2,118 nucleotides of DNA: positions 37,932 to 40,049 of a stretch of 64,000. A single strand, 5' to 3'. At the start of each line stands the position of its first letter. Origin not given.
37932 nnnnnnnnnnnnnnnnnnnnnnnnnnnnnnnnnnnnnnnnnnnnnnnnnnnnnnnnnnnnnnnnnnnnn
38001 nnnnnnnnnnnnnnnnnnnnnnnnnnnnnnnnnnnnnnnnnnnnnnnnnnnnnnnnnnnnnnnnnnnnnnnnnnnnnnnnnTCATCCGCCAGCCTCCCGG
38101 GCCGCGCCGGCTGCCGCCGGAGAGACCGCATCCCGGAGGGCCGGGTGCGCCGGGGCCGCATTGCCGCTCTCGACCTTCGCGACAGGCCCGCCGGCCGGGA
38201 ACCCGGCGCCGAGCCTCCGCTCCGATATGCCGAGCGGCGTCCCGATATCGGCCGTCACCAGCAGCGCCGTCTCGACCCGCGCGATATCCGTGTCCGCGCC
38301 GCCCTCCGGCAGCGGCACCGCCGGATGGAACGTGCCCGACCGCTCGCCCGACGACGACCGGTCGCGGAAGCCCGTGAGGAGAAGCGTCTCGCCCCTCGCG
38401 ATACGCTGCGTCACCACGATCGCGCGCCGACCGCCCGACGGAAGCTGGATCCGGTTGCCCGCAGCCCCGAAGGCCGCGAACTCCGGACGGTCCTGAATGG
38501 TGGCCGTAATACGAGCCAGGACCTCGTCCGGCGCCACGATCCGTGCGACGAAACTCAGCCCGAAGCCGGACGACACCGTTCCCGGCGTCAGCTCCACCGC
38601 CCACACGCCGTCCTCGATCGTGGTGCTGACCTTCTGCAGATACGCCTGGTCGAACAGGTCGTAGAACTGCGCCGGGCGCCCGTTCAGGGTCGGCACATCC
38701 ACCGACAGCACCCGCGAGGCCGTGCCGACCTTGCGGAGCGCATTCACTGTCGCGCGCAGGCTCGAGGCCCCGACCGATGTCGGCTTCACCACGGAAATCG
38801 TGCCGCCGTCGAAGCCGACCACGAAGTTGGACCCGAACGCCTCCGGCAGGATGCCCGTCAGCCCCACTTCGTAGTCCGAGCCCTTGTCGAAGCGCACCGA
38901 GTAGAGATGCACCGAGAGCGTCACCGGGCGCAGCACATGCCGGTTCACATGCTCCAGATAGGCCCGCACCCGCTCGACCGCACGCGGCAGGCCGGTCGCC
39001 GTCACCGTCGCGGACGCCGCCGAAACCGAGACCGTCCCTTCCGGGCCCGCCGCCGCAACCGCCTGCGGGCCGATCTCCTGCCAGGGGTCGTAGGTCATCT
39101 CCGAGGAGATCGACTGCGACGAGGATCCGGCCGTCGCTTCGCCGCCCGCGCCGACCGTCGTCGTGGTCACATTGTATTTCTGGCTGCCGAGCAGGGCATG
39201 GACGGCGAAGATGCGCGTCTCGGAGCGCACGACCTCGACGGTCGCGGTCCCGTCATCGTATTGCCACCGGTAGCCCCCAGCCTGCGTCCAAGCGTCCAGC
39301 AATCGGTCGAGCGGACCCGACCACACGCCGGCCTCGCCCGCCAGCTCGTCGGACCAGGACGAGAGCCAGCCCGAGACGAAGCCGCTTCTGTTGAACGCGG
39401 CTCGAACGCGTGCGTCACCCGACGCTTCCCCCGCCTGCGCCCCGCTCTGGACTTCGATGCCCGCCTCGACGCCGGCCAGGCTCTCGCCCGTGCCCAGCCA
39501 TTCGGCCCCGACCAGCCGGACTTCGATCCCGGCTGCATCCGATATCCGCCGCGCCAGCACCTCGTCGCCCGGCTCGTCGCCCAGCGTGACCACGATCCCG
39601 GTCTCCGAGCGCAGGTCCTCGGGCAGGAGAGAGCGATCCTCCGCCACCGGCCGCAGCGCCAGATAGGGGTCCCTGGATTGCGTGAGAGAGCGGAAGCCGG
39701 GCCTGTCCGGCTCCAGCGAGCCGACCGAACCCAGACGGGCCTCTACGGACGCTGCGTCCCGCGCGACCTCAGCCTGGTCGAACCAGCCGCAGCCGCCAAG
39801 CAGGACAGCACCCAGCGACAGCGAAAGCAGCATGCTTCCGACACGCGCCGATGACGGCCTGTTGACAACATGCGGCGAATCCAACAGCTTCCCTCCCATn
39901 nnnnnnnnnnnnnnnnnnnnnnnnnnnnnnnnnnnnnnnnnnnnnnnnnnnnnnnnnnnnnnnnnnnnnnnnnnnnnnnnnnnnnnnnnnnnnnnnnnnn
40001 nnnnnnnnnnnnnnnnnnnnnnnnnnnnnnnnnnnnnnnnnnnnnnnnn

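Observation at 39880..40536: Island boundary: the secretin operon begins where a D-aminoacylase gene is truncated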

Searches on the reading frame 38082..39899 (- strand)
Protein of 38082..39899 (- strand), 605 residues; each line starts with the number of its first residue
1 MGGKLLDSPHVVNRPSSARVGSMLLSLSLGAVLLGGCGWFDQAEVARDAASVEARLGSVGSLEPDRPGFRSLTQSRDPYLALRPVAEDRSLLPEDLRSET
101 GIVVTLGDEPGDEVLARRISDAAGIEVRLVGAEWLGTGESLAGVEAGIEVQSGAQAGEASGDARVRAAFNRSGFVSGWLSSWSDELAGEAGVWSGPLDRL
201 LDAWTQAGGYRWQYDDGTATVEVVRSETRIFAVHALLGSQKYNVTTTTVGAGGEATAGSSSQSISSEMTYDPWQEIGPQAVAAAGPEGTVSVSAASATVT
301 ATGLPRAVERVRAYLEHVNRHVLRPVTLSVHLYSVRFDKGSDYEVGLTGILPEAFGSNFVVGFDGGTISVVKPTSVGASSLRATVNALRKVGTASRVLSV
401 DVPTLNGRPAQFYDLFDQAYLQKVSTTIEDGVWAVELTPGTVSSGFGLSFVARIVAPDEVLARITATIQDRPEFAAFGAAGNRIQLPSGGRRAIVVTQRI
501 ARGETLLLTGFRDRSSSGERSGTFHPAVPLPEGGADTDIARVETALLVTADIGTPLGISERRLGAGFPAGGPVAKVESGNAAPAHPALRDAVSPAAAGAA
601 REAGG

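Call 4: search_protein_families(library=pfam, proteins=[window:38082-39899:-], max_evalue=0.01)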
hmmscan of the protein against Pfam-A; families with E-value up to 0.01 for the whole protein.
window:38082-39899:- (605 aa): 1 family
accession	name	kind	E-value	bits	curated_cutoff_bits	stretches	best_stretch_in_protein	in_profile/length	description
PF00263.26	Secretin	-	0.0071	16.4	27.5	0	388-521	2-132/169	Bacterial type II and III secretion system protein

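Call 5: search_protein_families(library=ncbifam, proteins=[window:38082-39899:-], max_evalue=0.01)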
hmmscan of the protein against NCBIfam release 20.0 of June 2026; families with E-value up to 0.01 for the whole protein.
window:38082-39899:- (605 aa): 2 families
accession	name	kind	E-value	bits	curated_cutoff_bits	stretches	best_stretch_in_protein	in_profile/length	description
TIGR02520.1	pilus_B_mal_scr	equivalog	1.2e-41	142.9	287.65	1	192-549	125-510/513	PilN family type IVB pilus formation outer membrane protein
TIGR02519.1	pilus_MshL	equivalog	8.2e-06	25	250.2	1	297-521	8-254/290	pilus (MSHA type) biogenesis protein MshL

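Call 15: list_cluster_members(proteins=[window:38082-39899:-, window:40559-41164:+, window:46365-47333:-, window:6188-9208:-, window:16469-17836:-])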
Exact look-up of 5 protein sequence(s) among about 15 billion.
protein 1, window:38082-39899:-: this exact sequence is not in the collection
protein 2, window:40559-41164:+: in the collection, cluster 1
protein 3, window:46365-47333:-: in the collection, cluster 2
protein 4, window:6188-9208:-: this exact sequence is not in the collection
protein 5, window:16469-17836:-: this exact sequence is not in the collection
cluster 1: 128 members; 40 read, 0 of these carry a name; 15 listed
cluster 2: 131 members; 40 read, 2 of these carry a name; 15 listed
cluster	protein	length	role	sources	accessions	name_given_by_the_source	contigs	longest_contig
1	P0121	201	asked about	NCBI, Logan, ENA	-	-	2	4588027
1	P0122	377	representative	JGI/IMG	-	-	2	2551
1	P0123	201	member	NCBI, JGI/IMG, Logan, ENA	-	-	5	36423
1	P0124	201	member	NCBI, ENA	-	-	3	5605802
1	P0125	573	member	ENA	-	-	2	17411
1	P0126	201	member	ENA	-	-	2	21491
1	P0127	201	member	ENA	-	-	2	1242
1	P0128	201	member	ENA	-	-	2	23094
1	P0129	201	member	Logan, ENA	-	-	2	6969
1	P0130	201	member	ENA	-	-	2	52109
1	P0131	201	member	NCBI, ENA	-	-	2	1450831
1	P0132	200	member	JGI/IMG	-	-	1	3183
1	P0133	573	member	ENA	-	-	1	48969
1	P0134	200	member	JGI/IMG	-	-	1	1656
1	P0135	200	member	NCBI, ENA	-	-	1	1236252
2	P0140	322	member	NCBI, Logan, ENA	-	-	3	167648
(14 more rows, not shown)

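Call 17: find_encoding_contigs(protein=P0124, flank=10000, max_places=4)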
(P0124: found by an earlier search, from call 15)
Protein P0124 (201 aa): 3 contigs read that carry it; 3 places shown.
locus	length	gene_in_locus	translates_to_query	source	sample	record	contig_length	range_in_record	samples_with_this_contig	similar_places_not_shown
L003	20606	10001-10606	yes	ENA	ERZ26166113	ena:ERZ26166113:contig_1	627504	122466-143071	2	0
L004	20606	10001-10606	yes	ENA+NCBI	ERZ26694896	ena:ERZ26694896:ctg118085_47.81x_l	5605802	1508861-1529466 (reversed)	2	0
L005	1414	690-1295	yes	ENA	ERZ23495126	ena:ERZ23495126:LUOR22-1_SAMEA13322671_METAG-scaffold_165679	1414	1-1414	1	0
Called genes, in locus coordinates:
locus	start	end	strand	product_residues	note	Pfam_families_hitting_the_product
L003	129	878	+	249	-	PF02571:CbiJ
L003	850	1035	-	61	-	-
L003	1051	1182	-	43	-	-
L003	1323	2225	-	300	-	PF00551:Formyl_trans_N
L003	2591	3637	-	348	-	PF00586:AIRS, PF02769:AIRS_C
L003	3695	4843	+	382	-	-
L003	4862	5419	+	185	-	PF01066:CDP-OH_P_transf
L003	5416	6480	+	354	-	PF01594:AI-2E_transport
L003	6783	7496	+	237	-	PF22688:Hda_lid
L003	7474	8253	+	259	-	PF00106:adh_short, PF13561:adh_short_C2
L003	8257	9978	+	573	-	PF07969:Amidohydro_3, PF01979:Amidohydro_1 (weak)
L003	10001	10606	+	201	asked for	PF16867:DMSP_lyase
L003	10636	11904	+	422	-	PF07992:Pyr_redox_2 (faint), PF13450:NAD_binding_8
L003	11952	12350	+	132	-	PF06170:DUF983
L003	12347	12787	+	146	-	PF03692:CxxCxxCC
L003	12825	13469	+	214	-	PF01863:YgjP-like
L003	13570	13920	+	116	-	PF09722:Xre_MbcA_ParS_C (weak)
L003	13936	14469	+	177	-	PF08808:RES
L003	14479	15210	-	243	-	PF09929:DUF2161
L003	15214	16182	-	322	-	PF00795:CN_hydrolase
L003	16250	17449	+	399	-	PF00155:Aminotran_1_2, PF01053:Cys_Met_Meta_PP (faint)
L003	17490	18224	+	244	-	PF01925:TauE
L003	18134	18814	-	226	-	-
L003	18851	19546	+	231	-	PF13304:AAA_21 (weak)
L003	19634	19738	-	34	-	-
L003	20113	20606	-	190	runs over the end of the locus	PF08241:Methyltransf_11 (weak), PF08242:Methyltransf_12 (weak), PF13649:Methyltransf_25 (weak)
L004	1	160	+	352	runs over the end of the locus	PF01888:CbiD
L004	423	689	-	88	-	PF05016:ParE_toxin, PF15781:ParE-like_toxin (weak)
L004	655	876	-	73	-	PF01402:RHH_1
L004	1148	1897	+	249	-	PF02571:CbiJ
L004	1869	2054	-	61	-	-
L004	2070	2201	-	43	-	-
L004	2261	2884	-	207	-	PF00551:Formyl_trans_N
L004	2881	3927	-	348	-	PF00586:AIRS, PF02769:AIRS_C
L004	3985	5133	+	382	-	-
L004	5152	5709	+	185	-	PF01066:CDP-OH_P_transf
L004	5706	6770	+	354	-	PF01594:AI-2E_transport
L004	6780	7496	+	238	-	PF22688:Hda_lid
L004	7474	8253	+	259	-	PF00106:adh_short, PF13561:adh_short_C2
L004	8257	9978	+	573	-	PF07969:Amidohydro_3, PF01979:Amidohydro_1 (weak)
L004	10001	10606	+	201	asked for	PF16867:DMSP_lyase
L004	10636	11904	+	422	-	PF07992:Pyr_redox_2 (faint), PF13450:NAD_binding_8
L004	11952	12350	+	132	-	PF06170:DUF983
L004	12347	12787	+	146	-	PF03692:CxxCxxCC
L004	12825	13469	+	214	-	PF01863:YgjP-like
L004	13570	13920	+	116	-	PF09722:Xre_MbcA_ParS_C (weak)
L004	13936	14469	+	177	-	PF08808:RES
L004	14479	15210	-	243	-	PF09929:DUF2161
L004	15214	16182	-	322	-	PF00795:CN_hydrolase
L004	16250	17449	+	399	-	PF00155:Aminotran_1_2, PF01053:Cys_Met_Meta_PP (weak)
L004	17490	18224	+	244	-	PF01925:TauE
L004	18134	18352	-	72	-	-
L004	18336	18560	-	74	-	PF19807:DUF6290 (weak)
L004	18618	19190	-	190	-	PF08241:Methyltransf_11 (weak), PF08242:Methyltransf_12 (weak), PF13649:Methyltransf_25 (weak)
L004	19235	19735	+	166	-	-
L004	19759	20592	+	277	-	PF05721:PhyH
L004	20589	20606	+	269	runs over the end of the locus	-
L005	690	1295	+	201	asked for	PF16867:DMSP_lyase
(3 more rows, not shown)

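Call 20: list_cluster_members(proteins=[L004:7474-8250:+, L004:6780-7493:+, L004:5706-6767:+, L004:5152-5706:+])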
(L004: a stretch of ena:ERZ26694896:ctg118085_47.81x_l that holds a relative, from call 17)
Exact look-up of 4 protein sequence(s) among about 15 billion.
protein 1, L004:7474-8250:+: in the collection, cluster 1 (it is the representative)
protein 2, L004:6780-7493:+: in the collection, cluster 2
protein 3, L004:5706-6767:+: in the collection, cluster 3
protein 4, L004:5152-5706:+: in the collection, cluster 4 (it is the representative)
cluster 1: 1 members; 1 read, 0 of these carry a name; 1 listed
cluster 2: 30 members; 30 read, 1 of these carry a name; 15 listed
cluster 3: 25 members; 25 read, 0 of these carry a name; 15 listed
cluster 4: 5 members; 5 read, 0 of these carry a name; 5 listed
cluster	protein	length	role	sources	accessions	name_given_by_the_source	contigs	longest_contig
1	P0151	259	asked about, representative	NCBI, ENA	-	-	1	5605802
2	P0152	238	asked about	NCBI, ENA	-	-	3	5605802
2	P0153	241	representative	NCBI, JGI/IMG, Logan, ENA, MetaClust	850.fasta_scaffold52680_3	\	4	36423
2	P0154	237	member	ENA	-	-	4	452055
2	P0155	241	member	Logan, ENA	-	-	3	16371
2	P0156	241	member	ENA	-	-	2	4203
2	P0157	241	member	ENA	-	-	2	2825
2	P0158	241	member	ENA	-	-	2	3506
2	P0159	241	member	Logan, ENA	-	-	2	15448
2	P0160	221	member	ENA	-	-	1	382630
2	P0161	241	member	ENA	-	-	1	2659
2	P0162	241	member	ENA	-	-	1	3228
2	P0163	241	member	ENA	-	-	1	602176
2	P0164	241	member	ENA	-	-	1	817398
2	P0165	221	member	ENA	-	-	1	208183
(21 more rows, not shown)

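Call 21: find_encoding_contigs(protein=P0121, flank=10000, max_places=3)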
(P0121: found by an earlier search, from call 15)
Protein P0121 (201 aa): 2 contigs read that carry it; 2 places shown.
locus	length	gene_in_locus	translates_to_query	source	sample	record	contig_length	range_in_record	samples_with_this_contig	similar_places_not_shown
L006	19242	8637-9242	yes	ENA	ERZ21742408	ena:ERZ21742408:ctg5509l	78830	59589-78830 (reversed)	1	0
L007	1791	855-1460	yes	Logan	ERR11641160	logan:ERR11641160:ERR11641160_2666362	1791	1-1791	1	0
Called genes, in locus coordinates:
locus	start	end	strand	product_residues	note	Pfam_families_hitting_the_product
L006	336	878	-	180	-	-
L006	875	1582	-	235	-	-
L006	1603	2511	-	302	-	PF04055:Radical_SAM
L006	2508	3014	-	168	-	PF00583:Acetyltransf_1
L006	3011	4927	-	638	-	PF26745:SPM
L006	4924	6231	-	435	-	-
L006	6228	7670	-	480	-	-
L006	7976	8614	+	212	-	PF07969:Amidohydro_3, PF01979:Amidohydro_1 (weak)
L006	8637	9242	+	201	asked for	PF16867:DMSP_lyase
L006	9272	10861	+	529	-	PF00743:FMO-like (weak), PF01266:DAO (faint), PF07992:Pyr_redox_2, PF13450:NAD_binding_8, PF13738:Pyr_redox_3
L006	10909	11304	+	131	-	PF06170:DUF983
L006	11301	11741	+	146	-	PF03692:CxxCxxCC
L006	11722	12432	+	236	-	PF01863:YgjP-like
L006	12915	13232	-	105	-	PF07798:CCDC90-like (weak)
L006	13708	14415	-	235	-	PF09929:DUF2161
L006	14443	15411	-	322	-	PF00795:CN_hydrolase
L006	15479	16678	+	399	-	PF00155:Aminotran_1_2, PF01053:Cys_Met_Meta_PP (weak)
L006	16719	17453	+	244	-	PF01925:TauE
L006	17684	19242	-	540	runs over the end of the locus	PF13007:LZ_Tnp_IS66, PF13005:zf-IS66, PF03050:DDE_Tnp_IS66, PF13817:DDE_Tnp_IS66_C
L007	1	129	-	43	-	?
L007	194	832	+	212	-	PF07969:Amidohydro_3, PF01979:Amidohydro_1 (weak)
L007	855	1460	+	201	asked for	PF16867:DMSP_lyase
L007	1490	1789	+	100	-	?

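Call 28: find_related_loci(query=P0125, collection=genome_contigs, flank=10000)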
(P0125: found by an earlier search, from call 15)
Query P0125 (573 aa) in genome_contigs; peptide patterns used: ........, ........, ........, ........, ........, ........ (x = any residue, [..] = any of these).
600 stretches matched a pattern (row limit reached: there are more); 597 encode a relative of the query (tblastn E <= 1e-3); the best 80 are kept; 80 distinct loci.
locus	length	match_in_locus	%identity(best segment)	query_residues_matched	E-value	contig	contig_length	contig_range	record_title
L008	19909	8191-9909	96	1-573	0e+0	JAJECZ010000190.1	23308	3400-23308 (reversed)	MAG: Alphaproteobacteria bacterium isolate jk18xAbins.48 k141_632018, whole genome shotgun sequence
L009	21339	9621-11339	92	1-573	0e+0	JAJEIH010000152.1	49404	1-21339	MAG: Alphaproteobacteria bacterium isolate p16x65bins.40 k141_748686, whole genome shotgun sequence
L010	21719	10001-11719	70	1-571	0e+0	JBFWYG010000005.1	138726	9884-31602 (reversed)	MAG: Gammaproteobacteria bacterium isolate CA_2019_TPBS_159 NODE_1095_length_138726_cov_11.426987_TPBS, whole genome sho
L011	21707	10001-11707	62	1-573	0e+0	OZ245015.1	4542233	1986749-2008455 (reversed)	MAG: Myxococcota bacterium isolate 85673d58-4904-4b26-8d51-d6408ed8c16c genome assembly, chromosome: 1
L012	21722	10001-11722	55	1-567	0e+0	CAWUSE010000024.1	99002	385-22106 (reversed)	MAG: uncultured Acidimicrobiales bacterium isolate HER19_SLT_250_bin_2_1 genome assembly, contig: HER19_SLT_250_bin_2-re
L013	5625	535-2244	55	1-571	0e+0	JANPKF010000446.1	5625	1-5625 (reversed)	MAG: Caulobacteraceae bacterium isolate VAR_61_metabat_298 VAR_61_k141_2845835, whole genome shotgun sequence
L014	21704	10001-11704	55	1-572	0e+0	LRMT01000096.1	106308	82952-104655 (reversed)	Cupriavidus sp. UYMMa02A contig.185, whole genome shotgun sequence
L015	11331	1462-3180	55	1-569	0e+0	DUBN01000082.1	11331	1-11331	MAG TPA_asm: Acidimicrobiia bacterium isolate UWMA-0303 NODE_7522_length_11331_cov_0.365652, whole genome shotgun sequen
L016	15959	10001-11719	55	1-569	0e+0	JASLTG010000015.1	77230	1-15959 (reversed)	MAG: Acidimicrobiales bacterium isolate ETNP14_MAG_1 NODE_15_length_77230_cov_5.557256, whole genome shotgun sequence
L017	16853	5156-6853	58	1-568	0e+0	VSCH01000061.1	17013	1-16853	MAG: Acidimicrobiia bacterium isolate ZCMRG11 NODE_624_length_17013_cov_18.137457, whole genome shotgun sequence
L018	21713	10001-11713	57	1-573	0e+0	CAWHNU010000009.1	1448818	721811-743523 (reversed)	MAG: uncultured Acidimicrobiales bacterium isolate MFD04850.bin.2.134 genome assembly, contig: contig_5456, whole genome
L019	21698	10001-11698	56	1-571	0e+0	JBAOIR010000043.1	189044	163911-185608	MAG: Microthrixaceae bacterium isolate AS_Ams2_Bin48 np3_contig_2624, whole genome shotgun sequence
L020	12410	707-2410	57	1-573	0e+0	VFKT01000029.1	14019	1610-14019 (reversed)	MAG: Deltaproteobacteria bacterium isolate Bin_38_12 c_000000776643, whole genome shotgun sequence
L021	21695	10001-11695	52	1-569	0e+0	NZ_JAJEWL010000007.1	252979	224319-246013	Pusillimonas sp. MFBS29 MFBS29_ctg0007, whole genome shotgun sequence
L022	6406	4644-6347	55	1-569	0e+0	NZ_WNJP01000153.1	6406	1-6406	Sandarakinorhabdus oryzae strain NM-18 153, whole genome shotgun sequence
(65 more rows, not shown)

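Call 33: find_encoding_contigs(protein=P0122, flank=10000, max_places=6)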
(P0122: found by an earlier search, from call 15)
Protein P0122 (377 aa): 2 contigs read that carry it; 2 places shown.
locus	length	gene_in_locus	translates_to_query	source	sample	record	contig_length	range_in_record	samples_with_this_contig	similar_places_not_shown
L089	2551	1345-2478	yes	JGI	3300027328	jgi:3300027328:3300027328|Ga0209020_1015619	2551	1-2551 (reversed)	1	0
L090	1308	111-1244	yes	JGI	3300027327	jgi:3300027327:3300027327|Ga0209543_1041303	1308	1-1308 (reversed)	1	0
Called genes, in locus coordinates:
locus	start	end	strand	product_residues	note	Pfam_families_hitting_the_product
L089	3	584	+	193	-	?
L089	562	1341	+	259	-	PF00106:adh_short, PF08659:KR (weak), PF13561:adh_short_C2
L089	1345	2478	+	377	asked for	PF07969:Amidohydro_3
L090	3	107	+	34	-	?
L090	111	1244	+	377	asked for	PF07969:Amidohydro_3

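Call 38: find_encoding_contigs(protein=P0140, flank=10000, max_places=4)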
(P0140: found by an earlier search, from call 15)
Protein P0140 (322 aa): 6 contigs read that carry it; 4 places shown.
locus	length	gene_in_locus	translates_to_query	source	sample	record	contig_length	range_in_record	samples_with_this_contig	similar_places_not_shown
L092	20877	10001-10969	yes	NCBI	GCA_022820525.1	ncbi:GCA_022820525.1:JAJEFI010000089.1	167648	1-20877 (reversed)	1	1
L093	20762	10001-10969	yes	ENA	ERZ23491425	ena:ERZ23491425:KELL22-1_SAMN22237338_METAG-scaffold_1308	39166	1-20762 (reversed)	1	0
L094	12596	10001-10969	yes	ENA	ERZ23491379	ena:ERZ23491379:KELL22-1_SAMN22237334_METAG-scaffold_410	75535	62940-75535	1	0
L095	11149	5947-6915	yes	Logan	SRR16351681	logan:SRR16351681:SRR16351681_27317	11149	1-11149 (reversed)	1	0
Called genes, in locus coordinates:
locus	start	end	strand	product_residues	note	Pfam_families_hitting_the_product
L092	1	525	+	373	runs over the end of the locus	PF03480:DctP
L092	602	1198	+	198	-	PF04290:DctQ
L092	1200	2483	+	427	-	PF06808:DctM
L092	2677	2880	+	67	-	-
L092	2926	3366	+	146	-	PF12973:Cupin_7 (weak), PF02311:AraC_binding (weak), PF07883:Cupin_2 (weak)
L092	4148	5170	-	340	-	PF22580:KYNU_C (weak)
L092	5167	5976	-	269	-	-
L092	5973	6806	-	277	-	PF05721:PhyH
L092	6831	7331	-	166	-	-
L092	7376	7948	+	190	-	PF13489:Methyltransf_23 (weak), PF08241:Methyltransf_11 (weak), PF08242:Methyltransf_12 (weak), PF13649:Methyltransf_25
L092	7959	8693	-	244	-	PF01925:TauE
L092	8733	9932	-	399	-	PF00155:Aminotran_1_2, PF12897:Asp_aminotransf (weak)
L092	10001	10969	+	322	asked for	PF00795:CN_hydrolase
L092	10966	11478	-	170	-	PF08808:RES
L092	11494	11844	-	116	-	PF09722:Xre_MbcA_ParS_C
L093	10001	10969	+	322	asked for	PF00795:CN_hydrolase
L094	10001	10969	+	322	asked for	PF00795:CN_hydrolase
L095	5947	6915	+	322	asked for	PF00795:CN_hydrolase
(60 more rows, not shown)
